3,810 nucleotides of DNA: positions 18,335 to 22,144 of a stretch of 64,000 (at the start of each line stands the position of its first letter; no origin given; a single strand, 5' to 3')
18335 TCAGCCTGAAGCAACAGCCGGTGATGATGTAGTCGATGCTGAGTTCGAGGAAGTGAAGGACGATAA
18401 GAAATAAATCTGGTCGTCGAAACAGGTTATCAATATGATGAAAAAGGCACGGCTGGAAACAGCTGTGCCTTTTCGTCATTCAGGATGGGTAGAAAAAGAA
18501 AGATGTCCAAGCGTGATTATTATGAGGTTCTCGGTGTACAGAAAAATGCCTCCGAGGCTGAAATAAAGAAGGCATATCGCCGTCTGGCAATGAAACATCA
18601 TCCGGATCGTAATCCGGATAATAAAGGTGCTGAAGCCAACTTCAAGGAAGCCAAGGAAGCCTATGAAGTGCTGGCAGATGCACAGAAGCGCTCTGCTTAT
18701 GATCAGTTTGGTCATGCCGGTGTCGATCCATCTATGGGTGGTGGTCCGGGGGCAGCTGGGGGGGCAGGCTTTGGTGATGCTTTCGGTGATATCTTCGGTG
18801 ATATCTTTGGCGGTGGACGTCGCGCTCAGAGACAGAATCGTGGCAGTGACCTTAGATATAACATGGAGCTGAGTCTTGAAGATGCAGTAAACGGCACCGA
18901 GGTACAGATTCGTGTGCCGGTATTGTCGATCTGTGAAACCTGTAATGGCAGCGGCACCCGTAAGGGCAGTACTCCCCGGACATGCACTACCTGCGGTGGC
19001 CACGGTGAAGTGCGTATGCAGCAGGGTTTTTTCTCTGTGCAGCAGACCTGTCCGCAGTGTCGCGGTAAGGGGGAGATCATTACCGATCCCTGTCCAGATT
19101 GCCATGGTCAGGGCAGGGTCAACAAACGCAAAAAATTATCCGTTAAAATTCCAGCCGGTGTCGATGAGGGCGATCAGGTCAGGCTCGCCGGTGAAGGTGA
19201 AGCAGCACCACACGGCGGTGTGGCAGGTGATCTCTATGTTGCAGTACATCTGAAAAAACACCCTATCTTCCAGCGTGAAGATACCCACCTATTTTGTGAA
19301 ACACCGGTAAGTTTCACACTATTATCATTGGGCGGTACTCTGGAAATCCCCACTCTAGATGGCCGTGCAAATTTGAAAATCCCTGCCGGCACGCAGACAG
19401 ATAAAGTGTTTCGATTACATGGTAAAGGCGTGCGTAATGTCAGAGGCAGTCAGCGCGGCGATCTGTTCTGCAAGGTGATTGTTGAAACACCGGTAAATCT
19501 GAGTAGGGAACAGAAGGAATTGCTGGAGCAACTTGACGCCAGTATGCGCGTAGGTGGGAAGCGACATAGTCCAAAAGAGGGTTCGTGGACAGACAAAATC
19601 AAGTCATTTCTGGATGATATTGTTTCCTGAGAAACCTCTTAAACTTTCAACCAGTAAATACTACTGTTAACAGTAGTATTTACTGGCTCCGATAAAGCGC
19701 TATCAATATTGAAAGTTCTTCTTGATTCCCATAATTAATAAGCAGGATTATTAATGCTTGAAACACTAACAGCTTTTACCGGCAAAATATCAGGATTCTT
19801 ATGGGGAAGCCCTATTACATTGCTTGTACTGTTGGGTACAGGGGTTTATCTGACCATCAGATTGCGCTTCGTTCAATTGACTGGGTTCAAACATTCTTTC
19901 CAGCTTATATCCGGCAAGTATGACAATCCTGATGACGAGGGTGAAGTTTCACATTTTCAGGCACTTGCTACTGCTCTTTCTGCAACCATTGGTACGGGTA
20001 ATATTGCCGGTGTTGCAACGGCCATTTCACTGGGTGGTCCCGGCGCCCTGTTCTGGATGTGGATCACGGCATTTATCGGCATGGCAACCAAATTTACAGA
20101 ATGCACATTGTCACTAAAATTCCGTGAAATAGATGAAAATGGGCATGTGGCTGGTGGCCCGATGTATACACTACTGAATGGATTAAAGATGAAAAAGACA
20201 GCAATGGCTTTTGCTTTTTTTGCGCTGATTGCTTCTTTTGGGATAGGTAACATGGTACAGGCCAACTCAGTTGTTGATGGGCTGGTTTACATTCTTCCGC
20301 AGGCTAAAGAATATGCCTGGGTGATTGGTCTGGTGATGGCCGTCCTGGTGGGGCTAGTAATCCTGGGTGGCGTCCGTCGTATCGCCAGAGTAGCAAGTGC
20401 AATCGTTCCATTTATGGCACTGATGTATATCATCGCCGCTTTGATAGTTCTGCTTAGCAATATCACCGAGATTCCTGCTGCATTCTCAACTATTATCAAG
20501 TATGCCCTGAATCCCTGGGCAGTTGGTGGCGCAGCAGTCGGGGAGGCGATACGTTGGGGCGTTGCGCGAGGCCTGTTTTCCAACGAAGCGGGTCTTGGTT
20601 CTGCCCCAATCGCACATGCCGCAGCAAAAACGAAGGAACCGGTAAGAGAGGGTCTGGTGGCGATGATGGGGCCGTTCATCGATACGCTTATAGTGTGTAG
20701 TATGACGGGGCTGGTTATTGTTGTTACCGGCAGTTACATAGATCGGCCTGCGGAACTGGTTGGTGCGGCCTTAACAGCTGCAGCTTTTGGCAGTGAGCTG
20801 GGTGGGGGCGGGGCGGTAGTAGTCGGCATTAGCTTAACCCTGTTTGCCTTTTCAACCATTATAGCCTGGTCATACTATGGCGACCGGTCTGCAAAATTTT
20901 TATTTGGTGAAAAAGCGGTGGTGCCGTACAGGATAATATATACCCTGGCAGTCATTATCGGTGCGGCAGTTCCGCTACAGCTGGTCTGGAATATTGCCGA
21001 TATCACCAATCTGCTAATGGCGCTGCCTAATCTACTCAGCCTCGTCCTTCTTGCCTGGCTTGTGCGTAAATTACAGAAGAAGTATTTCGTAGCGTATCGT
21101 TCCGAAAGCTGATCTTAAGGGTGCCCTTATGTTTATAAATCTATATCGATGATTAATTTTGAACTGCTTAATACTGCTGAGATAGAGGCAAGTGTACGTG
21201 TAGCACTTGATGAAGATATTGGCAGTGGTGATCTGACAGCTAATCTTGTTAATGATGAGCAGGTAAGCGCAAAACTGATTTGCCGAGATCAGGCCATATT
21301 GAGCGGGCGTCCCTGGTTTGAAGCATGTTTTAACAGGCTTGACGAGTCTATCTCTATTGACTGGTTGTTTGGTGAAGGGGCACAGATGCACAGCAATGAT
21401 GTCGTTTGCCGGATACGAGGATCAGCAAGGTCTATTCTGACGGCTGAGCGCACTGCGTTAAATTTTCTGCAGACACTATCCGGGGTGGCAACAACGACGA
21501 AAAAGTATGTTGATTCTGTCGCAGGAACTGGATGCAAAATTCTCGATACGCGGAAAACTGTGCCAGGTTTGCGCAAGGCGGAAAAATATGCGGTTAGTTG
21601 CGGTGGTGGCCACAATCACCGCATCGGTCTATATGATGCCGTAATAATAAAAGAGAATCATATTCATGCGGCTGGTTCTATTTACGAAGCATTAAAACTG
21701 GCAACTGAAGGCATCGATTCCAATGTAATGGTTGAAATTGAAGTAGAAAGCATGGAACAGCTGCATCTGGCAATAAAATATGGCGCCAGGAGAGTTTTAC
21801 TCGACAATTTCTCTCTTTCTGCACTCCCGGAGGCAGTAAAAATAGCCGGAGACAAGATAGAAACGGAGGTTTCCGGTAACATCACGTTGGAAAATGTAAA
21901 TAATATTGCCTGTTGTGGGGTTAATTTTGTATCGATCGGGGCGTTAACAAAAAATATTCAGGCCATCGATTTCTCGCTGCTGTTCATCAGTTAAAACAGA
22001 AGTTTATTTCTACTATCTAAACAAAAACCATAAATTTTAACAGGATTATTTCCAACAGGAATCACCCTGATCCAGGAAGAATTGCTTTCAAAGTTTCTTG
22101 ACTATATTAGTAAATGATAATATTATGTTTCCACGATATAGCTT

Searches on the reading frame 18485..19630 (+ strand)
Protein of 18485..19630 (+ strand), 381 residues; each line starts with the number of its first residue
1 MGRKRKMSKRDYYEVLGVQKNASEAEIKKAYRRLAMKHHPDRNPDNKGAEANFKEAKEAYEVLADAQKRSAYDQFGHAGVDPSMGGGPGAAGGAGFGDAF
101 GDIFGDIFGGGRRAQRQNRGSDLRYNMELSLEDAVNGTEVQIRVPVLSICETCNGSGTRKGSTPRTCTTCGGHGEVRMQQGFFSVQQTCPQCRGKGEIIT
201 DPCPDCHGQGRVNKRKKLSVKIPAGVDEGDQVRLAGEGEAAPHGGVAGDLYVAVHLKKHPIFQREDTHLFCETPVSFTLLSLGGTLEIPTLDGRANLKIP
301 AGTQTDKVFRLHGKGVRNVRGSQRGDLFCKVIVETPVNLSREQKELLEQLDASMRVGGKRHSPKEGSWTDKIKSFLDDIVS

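Call 71: search_protein_families(library=pfam, proteins=[window:18485-19630:+], max_evalue=0.00001)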
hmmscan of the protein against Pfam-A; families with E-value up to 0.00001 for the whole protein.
window:18485-19630:+ (381 aa): 3 families
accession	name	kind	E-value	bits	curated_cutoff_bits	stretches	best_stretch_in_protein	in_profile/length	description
PF01556.23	DnaJ_C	-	8.7e-49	165.9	26.6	1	123-336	1-152/152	DnaJ C terminal domain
PF00226.36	DnaJ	-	1.1e-27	96.4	27.8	1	11-73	1-63/63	DnaJ domain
PF00684.25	DnaJ_CXXCXGXG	-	4.6e-17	62.5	32.7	1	150-210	1-65/65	DnaJ central domain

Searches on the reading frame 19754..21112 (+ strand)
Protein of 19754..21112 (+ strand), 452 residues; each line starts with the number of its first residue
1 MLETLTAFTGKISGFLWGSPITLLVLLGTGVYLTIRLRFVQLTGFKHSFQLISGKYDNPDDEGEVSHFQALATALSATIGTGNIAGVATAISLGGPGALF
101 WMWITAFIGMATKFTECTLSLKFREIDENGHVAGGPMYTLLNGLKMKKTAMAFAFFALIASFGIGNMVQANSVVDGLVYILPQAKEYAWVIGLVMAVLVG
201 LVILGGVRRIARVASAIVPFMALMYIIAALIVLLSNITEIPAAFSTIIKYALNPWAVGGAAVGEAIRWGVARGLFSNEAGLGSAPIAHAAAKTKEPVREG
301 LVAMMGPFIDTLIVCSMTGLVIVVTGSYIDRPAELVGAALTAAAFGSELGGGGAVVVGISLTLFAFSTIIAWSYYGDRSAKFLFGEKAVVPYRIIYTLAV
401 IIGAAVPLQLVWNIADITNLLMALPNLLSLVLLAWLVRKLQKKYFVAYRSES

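Call 71: search_protein_families(library=pfam, proteins=[window:19754-21112:+], max_evalue=0.00001)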
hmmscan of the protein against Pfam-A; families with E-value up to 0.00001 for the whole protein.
window:19754-21112:+ (452 aa): 1 family
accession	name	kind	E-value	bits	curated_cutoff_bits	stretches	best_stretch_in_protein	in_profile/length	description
PF01235.23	Na_Ala_symp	-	2.3e-142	475.3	24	1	59-448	7-383/392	Sodium:alanine symporter family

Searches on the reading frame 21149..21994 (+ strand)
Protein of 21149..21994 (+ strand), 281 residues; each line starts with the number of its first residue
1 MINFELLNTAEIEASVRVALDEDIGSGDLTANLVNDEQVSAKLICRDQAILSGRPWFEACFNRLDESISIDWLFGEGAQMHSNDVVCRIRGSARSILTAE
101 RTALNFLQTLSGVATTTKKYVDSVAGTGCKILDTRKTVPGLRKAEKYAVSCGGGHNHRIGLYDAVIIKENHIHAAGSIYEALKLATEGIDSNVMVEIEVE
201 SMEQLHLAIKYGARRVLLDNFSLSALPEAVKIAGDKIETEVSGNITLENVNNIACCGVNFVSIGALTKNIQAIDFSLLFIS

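Call 72: search_protein_families(library=pfam, proteins=[window:21149-21994:+], max_evalue=0.00001)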
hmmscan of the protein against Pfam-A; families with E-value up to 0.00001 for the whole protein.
window:21149-21994:+ (281 aa): 2 families
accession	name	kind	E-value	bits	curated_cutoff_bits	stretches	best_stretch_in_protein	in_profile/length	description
PF01729.25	QRPTase_C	-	1.4e-54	184.8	23.1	1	113-277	1-168/169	Quinolinate phosphoribosyl transferase, C-terminal domain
PF02749.22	QRPTase_N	-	3.1e-20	72.6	27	1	28-111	1-82/82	Quinolinate phosphoribosyl transferase, N-terminal domain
